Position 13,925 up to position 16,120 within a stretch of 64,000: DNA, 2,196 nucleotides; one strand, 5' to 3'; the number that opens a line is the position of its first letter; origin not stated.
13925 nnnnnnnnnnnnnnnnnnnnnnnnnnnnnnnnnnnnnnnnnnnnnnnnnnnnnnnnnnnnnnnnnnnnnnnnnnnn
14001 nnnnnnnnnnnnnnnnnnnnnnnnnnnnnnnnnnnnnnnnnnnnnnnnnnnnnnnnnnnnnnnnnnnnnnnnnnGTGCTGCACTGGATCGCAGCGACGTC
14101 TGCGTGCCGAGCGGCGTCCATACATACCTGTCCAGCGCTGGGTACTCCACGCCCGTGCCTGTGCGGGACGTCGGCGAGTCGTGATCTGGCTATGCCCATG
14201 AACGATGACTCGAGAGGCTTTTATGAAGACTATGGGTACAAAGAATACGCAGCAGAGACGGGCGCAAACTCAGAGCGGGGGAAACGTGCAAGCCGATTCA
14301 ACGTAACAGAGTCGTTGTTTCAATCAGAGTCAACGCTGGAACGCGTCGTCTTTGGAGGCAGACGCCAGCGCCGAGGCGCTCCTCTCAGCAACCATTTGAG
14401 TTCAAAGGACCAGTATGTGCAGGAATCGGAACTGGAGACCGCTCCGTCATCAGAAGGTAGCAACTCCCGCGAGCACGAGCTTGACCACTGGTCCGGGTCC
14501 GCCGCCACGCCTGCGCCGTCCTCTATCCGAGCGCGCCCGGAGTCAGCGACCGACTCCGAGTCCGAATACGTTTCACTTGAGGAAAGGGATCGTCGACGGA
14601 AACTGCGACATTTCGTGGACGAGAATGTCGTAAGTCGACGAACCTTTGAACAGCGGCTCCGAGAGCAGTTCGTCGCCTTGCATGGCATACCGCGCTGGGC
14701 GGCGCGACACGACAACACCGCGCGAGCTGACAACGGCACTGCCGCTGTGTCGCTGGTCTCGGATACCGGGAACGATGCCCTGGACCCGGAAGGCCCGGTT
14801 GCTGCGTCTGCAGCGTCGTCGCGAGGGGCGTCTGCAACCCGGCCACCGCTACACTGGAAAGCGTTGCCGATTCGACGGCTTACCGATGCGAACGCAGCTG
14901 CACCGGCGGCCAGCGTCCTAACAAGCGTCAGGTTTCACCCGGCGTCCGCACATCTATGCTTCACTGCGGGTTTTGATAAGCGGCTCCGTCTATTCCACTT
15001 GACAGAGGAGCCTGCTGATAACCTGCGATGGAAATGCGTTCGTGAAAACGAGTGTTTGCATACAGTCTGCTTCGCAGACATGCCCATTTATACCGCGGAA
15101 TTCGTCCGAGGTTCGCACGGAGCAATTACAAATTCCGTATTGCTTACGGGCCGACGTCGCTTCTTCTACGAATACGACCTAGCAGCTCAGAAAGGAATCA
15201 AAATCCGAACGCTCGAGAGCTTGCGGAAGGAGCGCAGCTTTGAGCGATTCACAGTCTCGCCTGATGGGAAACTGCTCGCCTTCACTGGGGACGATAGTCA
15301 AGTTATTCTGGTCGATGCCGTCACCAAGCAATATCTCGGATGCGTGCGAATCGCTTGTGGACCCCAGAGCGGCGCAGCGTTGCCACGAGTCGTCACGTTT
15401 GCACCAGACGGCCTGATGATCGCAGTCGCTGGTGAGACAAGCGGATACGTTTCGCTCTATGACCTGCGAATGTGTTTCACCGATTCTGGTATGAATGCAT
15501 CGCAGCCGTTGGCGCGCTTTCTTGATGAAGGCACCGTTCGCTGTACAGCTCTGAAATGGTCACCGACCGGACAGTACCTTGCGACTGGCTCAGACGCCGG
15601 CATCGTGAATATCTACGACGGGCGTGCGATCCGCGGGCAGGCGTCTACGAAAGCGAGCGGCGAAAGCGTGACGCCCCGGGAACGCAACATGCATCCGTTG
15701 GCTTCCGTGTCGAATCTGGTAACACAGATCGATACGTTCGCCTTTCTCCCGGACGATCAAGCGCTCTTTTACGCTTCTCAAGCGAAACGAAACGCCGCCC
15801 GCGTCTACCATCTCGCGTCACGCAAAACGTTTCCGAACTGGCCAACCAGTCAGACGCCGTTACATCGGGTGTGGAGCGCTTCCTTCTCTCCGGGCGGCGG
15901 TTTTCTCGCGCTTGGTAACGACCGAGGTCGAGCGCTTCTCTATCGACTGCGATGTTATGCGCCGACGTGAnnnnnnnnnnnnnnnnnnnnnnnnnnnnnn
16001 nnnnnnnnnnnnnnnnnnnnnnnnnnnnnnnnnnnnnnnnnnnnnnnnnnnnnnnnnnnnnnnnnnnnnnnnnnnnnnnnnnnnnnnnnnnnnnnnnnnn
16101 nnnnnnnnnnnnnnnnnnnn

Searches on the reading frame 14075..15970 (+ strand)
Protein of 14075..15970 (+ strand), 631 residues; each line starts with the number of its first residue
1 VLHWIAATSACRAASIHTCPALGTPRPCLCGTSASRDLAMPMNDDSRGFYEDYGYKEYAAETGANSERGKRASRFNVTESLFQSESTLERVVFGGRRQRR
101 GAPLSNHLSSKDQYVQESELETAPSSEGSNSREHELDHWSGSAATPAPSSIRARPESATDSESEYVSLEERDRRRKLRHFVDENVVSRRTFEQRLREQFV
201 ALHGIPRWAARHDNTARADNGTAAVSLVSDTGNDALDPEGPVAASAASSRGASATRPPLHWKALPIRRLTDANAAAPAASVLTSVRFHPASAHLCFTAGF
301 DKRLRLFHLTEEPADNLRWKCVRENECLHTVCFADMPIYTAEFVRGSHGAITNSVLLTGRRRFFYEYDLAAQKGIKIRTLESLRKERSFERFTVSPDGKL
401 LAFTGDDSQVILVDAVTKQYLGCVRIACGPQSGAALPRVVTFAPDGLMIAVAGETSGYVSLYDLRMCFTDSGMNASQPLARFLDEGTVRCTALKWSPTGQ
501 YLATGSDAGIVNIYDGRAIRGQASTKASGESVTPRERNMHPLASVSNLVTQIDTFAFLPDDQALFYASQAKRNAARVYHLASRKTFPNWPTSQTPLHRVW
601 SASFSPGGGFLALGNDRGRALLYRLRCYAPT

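Call 64: search_protein_families(library=pfam, proteins=[window:14075-15970:+], max_evalue=0.001)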
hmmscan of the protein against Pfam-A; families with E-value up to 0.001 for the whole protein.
window:14075-15970:+ (631 aa): 12 families
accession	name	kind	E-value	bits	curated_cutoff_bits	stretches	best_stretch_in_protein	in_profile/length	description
PF24814.1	WD40_Prp19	-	3.2e-17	62.9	320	2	282-465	52-207/281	Prp19 WD40 domain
PF00400.38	WD40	-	1.6e-14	54.1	27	1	490-515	14-39/39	WD domain, G-beta repeat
PF25174.1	Beta-prop_THOC3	-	1.3e-13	51.1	305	1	386-519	88-203/272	THOC3 beta-propeller domain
PF23414.1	Beta-prop_EML_2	-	9.2e-12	45.3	90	1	395-518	7-112/266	Echinoderm microtubule-associated protein second beta-propeller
PF24807.1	WD40_CDC20-Fz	-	4e-08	33.3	200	1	385-520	50-168/292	CDC20/Fizzy WD40 domain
PF24817.1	WD40_WDHD1_1st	-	5.3e-08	32.8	109.9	0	490-515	225-250/291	WDHD1 first WD40 domain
PF12894.13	ANAPC4_WD40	-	1.1e-07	32.4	22.9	0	486-516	37-67/91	Anaphase-promoting complex subunit 4 WD40 domain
PF07676.18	PD40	-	4.3e-05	23.8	20.9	0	391-406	13-28/38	WD40-like Beta Propeller Repeat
PF25173.1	Beta-prop_WDR3_1st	-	4.4e-05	23.7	154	0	440-533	35-117/184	WDR3 first beta-propeller domain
PF24796.1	WDR55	-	8.3e-05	22.2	200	0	364-466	33-126/296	WDR55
PF23389.1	Beta-prop_WDR19_1st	-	0.00014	21.5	27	1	397-519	9-113/325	WDR19 first beta-propeller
PF24105.1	Beta-prop_CAF1B_HIR1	-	0.00081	18.9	80.5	0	490-518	73-101/383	CAF1B/HIR1 beta-propeller domain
